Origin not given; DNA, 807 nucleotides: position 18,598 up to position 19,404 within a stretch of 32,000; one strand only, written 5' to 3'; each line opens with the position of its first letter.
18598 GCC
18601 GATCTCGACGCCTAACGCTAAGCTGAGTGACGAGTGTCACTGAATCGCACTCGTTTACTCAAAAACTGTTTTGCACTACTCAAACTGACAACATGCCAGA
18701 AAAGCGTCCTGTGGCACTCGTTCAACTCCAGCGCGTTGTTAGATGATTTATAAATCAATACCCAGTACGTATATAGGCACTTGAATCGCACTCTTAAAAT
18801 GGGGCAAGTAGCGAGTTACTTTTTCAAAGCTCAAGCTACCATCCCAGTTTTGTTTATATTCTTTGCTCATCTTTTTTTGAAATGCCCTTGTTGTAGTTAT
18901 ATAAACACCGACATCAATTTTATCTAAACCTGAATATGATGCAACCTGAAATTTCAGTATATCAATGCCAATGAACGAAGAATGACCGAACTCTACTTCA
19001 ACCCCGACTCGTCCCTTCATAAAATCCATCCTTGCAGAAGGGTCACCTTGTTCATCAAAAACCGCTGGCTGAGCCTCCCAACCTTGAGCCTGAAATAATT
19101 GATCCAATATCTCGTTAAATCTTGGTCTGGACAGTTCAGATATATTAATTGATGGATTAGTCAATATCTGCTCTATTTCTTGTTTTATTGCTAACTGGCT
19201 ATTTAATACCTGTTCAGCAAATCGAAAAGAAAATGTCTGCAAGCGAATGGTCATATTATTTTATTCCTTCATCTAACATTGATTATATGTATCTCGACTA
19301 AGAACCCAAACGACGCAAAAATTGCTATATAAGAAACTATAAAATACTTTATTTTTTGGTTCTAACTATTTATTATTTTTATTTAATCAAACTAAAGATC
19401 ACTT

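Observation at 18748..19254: Minimal BglII/BamHI-fold nuclease carried as a cassette without any methyltransferase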

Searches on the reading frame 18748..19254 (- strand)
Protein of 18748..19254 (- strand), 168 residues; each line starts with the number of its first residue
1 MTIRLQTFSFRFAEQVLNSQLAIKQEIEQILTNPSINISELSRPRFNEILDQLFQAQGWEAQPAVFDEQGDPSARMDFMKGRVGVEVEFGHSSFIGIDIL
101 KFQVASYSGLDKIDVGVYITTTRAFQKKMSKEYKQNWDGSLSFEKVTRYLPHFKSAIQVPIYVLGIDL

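Call 5: search_protein_families(library=pfam, proteins=[window:18748-19254:-], max_evalue=10)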
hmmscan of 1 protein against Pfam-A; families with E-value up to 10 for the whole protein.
window:18748-19254:- (168 aa): 1 family
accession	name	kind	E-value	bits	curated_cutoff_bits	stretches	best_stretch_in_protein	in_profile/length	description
PF09195.17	Endonuc-BglII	-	7.4e-46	156.3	26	1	13-167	2-163/163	Restriction endonuclease BglII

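Call 6: search_protein_families(library=ncbifam, proteins=[window:18748-19254:-], max_evalue=10)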
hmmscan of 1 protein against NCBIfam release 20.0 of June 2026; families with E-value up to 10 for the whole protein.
window:18748-19254:- (168 aa): 0 families

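Call 7: search_solved_structures(query=window:18748-19254:-, max_evalue=10, show_alignments=3)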
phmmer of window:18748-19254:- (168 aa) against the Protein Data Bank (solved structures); distinct sequences matched with E-value up to 10: 6.
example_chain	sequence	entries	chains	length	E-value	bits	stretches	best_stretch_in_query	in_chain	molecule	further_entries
1sdo_A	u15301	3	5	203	5.8e-08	36.1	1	75-133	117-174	BstYI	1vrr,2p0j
8fjg_A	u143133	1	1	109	0.0048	20.1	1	20-56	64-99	H12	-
6es2_K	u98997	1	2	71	0.98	12.6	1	82-135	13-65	Homeobox protein CDX-2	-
5lty_K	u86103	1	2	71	1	12.6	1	82-135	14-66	Homeobox protein CDX-2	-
7q4n_K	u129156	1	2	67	1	12.6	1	82-135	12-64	Homeobox protein CDX-2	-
6es3_K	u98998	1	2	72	1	12.5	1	82-135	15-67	Homeobox protein CDX-2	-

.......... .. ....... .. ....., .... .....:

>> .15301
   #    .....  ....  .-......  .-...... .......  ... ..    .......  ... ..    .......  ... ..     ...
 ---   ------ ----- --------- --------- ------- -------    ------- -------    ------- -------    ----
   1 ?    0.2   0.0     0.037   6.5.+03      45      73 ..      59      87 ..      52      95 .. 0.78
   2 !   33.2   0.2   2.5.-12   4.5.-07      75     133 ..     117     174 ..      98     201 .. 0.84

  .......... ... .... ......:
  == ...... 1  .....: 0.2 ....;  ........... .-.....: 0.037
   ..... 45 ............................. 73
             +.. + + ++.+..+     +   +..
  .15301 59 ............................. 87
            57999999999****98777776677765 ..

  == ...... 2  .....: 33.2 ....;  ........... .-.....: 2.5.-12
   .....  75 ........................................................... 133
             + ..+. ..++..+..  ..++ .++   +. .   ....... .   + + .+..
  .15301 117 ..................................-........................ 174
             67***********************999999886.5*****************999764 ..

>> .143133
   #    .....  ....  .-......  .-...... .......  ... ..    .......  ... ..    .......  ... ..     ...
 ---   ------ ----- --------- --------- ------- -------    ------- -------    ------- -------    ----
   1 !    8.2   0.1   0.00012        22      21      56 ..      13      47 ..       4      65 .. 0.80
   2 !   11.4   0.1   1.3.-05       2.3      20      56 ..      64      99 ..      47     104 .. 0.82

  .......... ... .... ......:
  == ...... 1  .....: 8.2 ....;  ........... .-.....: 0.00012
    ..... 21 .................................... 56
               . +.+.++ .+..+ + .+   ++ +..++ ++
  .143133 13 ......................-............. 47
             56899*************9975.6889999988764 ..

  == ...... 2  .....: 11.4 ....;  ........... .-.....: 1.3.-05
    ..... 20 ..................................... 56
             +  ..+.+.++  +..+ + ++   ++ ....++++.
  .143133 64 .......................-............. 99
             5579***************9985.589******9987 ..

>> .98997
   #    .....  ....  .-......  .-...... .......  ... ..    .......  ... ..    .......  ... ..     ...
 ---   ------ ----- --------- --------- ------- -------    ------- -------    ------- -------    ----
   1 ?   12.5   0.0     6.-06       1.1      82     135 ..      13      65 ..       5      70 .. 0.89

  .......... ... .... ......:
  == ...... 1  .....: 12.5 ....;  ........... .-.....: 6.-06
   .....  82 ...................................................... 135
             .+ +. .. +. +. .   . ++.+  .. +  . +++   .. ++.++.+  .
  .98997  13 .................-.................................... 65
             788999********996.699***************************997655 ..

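Call 9: search_protein_families(library=padloc, proteins=[window:18748-19254:-], max_evalue=0.01)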
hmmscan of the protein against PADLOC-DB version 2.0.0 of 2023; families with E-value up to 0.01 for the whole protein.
window:18748-19254:- (168 aa): 1 family
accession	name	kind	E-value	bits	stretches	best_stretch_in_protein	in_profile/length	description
PDLC03442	REase_II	-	9.6e-10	36.5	1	75-133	117-174/203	Type II restriction enzyme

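Call 15: find_encoding_contigs(protein=window:18748-19254:-, flank=10000, max_places=10)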
Protein window:18748-19254:- (168 aa): 9 contigs read that carry it; 5 places shown.
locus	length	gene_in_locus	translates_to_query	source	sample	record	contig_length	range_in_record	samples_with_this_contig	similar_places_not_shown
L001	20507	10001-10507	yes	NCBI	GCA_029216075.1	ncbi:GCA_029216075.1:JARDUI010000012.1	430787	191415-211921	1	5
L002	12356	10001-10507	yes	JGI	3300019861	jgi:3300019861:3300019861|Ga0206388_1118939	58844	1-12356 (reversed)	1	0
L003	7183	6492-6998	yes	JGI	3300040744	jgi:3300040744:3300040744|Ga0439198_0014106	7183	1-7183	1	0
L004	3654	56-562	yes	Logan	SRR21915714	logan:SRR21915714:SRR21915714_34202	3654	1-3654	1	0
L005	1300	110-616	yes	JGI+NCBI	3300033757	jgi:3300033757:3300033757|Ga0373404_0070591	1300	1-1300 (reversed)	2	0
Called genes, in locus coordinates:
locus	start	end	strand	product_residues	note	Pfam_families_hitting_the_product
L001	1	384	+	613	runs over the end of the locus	PF08448:PAS_4 (faint), PF00989:PAS (weak), PF13188:PAS_8 (weak), PF13426:PAS_9, PF00989:PAS, PF13426:PAS_9, PF00512:HisKA, PF02518:HATPase_c, +1 more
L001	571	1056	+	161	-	PF04008:Adenosine_kin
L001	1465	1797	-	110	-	-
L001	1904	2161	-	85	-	-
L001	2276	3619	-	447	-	PF02310:B12-binding, PF04055:Radical_SAM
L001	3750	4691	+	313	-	PF00248:Aldo_ket_red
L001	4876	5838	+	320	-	PF01210:NAD_Gly3P_dh_N (faint), PF02558:ApbA, PF08546:ApbA_C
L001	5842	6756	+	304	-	PF02899:Phage_int_SAM_1, PF13495:Phage_int_SAM_4, PF00589:Phage_integrase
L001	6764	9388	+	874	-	PF01368:DHH, PF02272:DHHA1, PF00571:CBS, PF01743:PolyA_pol, PF12627:PolyA_pol_RNAbd (weak)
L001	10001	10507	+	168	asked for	PF09195:Endonuc-BglII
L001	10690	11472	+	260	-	PF00561:Abhydrolase_1, PF12146:Hydrolase_4, PF12697:Abhydrolase_6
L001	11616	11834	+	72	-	PF01361:Tautomerase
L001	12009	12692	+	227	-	PF12766:Pyridox_oxase_2 (weak), PF01243:PNPOx_N, PF10590:PNP_phzG_C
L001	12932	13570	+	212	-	PF01612:DNA_pol_A_exo1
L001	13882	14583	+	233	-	PF02163:Peptidase_M50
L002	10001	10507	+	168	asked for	PF09195:Endonuc-BglII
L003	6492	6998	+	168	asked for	PF09195:Endonuc-BglII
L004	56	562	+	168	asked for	PF09195:Endonuc-BglII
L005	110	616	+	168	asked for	PF09195:Endonuc-BglII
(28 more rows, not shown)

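Call 19: find_homologous_proteins(query=window:18748-19254:-, max_evalue=0.001)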
Query window:18748-19254:- (168 aa): 1797 proteins with E <= 0.001 among 1810 candidates; the best 120 are listed.
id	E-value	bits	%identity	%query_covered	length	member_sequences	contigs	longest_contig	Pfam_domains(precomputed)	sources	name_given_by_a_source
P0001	7.0e-105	366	100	100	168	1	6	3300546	PF09195.18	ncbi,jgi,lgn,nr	ncbi:MAG: BglII/BstYI family type II restriction endonuclease [Thermodesulfobacteriota bacterium]|jg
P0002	5.0e-94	330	89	100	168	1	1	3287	PF09195.18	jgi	-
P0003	5.3e-90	317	84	100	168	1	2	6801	PF09195.18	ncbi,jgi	ncbi:MAG: BglII/BstYI family type II restriction endonuclease [Candidatus Sifarchaeia archaeon]|jgi:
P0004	1.8e-86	306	78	100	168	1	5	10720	PF09195.18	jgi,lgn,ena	-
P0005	3.3e-86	305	82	100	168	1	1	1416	PF09195.18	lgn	-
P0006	8.5e-86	304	81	100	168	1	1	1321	PF09195.18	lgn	-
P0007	1.5e-85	303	78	100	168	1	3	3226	PF09195.18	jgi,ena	-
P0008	5.7e-85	301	79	100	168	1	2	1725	PF09195.18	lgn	-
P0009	8.1e-85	300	79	100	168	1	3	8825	PF09195.18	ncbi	-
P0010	1.8e-84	299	79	100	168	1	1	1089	PF09195.18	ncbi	-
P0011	2.7e-84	299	78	100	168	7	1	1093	PF09195.18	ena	-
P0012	3.4e-84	298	78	100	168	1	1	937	PF09195.18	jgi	jgi:hypothetical protein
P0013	9.7e-84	297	77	100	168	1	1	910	PF09195.18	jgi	jgi:hypothetical protein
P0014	9.8e-84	297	79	100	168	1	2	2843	PF09195.18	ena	-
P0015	2.1e-83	296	76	100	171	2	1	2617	PF09195.18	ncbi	-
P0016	2.1e-83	296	79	100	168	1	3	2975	PF09195.18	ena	-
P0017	3.1e-83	295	77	100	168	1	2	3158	PF09195.18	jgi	-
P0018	5.0e-83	295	77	100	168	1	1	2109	PF09195.18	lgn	-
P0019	6.8e-83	294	76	100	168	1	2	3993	PF09195.18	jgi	jgi:hypothetical protein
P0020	9.1e-83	294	76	100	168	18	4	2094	PF09195.18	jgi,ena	-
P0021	9.8e-83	294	77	100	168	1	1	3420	PF09195.18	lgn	-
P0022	1.0e-82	294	77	100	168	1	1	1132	PF09195.18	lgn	-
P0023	1.2e-82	293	75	100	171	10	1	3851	PF09195.18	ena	-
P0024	1.2e-82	293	75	100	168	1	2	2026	PF09195.18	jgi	jgi:hypothetical protein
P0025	1.7e-82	293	76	100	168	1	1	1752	PF09195.18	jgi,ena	-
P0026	1.8e-82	293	77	100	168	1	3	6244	PF09195.18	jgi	jgi:hypothetical protein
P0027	1.9e-82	293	78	100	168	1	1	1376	PF09195.18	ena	-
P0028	2.6e-82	292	75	100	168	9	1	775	PF09195.18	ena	-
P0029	2.8e-82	292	79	100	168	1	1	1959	PF09195.18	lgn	-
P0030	2.9e-82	292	76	100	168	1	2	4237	PF09195.18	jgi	jgi:hypothetical protein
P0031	8.9e-82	291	77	100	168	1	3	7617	PF09195.18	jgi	jgi:hypothetical protein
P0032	9.0e-82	291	76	100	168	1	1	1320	PF09195.18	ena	-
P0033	1.7e-81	290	74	100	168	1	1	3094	PF09195.18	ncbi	-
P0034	1.8e-81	290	76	100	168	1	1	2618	PF09195.18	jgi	jgi:hypothetical protein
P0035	2.2e-81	289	76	100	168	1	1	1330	PF09195.18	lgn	-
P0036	2.3e-81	289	76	100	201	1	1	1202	PF09195.18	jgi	jgi:hypothetical protein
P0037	2.8e-81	289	77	100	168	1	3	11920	PF09195.18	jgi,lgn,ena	jgi:hypothetical protein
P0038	2.8e-81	289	78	100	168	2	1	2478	PF09195.18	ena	-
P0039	3.5e-81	289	74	100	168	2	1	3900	PF09195.18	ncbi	-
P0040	3.5e-81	289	76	100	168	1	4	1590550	PF09195.18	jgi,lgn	jgi:hypothetical protein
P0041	4.0e-81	289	77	100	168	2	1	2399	PF09195.18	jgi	jgi:hypothetical protein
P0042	5.4e-81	288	74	100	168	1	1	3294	PF09195.18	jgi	jgi:hypothetical protein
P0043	5.7e-81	288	77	100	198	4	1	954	PF09195.18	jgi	-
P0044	6.2e-81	288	76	100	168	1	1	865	PF09195.18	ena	-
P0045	6.3e-81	288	77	100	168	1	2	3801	PF09195.18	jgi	jgi:hypothetical protein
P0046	6.4e-81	288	74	100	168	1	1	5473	PF09195.18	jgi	jgi:hypothetical protein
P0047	8.7e-81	287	76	100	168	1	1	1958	PF09195.18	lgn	-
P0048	8.9e-81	287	75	100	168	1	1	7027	PF09195.18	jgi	jgi:hypothetical protein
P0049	9.5e-81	287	77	99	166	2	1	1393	PF09195.18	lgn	-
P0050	1.0e-80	287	77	100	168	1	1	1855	PF09195.18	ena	-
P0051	1.1e-80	287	75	99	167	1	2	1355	PF09195.18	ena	-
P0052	1.1e-80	287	75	100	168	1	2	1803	PF09195.18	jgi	jgi:hypothetical protein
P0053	1.2e-80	287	76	100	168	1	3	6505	PF09195.18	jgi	jgi:hypothetical protein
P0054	1.3e-80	287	78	99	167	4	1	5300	PF09195.18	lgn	-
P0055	1.4e-80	287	76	100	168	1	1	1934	PF09195.18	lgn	-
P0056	1.6e-80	287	76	100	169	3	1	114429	PF09195.18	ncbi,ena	-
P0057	1.7e-80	286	75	100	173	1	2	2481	PF09195.18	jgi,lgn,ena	-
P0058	1.7e-80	286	76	100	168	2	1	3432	PF09195.18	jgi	jgi:hypothetical protein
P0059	1.8e-80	286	77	100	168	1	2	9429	PF09195.18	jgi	-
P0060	2.0e-80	286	75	100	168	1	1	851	PF09195.18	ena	-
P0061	2.1e-80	286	74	100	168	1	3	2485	PF09195.18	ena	-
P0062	2.2e-80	286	74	100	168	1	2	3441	PF09195.18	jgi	jgi:hypothetical protein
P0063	2.4e-80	286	76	100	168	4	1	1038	PF09195.18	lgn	-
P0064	2.4e-80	286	74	100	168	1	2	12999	PF09195.18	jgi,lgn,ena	-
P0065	2.4e-80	286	76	100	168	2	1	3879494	PF09195.18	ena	-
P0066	3.0e-80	286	76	100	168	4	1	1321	PF09195.18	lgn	-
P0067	3.2e-80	286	74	100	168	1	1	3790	PF09195.18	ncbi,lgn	-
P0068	3.3e-80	286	76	100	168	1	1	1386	PF09195.18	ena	-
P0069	3.3e-80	286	75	100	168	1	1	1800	PF09195.18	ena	-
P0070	3.5e-80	285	77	100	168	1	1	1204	PF09195.18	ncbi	-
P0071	4.1e-80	285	74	100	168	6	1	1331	PF09195.18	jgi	jgi:hypothetical protein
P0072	4.1e-80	285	76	100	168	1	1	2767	PF09195.18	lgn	-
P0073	4.2e-80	285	74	100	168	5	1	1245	PF09195.18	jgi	-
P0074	5.0e-80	285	73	100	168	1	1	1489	PF09195.18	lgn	-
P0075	5.0e-80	285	74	100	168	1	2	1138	PF09195.18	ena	-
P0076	5.4e-80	285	75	100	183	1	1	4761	PF09195.18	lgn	-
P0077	5.9e-80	285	76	100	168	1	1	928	PF09195.18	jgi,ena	-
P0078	6.0e-80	285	76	100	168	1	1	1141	PF09195.18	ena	-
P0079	6.6e-80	285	73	100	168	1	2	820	PF09195.18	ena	-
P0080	7.1e-80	284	75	100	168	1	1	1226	PF09195.18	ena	-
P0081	8.1e-80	284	77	100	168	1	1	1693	PF09195.18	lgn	-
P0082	8.9e-80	284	75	100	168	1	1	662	PF09195.18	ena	-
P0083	9.7e-80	284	75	100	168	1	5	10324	PF09195.18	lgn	-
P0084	1.0e-79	284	75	99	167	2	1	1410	PF09195.18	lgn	-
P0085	1.2e-79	284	76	100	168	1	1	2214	PF09195.18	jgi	jgi:hypothetical protein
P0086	1.4e-79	283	76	99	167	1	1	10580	PF09195.18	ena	-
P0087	1.6e-79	283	74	100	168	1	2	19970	PF09195.18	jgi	jgi:hypothetical protein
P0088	1.7e-79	283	75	100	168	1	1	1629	PF09195.18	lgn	-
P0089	1.7e-79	283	77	99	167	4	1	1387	PF09195.18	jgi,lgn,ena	-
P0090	1.7e-79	283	74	100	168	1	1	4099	PF09195.18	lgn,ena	-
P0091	1.9e-79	283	75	99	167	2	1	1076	PF09195.18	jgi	jgi:hypothetical protein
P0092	1.9e-79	283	75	100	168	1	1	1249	PF09195.18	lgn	-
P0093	1.9e-79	283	74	100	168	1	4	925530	PF09195.18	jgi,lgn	-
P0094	1.9e-79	283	74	100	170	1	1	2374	PF09195.18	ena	-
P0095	2.0e-79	283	74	100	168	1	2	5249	PF09195.18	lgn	-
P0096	2.1e-79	283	74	100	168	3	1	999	PF09195.18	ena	-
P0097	2.2e-79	283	74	100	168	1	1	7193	PF09195.18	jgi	jgi:hypothetical protein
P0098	2.3e-79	283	73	100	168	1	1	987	PF09195.18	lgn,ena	-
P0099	2.7e-79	283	75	100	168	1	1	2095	PF09195.18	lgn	-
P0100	3.0e-79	282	76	100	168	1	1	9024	PF09195.18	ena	-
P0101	3.0e-79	282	76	99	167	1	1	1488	PF09195.18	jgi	jgi:hypothetical protein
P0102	3.1e-79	282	75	99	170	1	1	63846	PF09195.18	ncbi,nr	ncbi:MAG: restriction endonuclease [Candidatus Bathyarchaeota archaeon]|nr:restriction endonuclease 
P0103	3.2e-79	282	74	100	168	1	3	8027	PF09195.18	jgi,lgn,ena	jgi:hypothetical protein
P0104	3.5e-79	282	75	100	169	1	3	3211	PF09195.18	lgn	-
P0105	3.6e-79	282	71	100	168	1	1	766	PF09195.18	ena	-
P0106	3.6e-79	282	73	100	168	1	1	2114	PF09195.18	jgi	jgi:hypothetical protein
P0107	3.7e-79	282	76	100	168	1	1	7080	PF09195.18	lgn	-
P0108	4.0e-79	282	74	100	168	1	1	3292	PF09195.18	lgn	-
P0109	4.5e-79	282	75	99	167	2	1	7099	PF09195.18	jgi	jgi:hypothetical protein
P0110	4.6e-79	282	75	99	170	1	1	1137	PF09195.18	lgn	-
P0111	4.8e-79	282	75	99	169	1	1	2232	PF09195.18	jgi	jgi:hypothetical protein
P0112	4.8e-79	282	70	100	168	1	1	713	PF09195.18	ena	-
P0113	5.0e-79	282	73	100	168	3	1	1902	PF09195.18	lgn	-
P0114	5.1e-79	282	73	100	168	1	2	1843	PF09195.18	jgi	jgi:hypothetical protein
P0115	5.5e-79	282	76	100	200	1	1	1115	PF09195.18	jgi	jgi:hypothetical protein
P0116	5.6e-79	282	77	99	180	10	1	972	PF09195.18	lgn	-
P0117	5.6e-79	282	75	100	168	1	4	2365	PF09195.18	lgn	-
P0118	5.9e-79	281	74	100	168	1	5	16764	PF09195.18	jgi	jgi:hypothetical protein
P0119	6.3e-79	281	72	100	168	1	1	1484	PF09195.18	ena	-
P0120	6.3e-79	281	75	100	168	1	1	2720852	PF09195.18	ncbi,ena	-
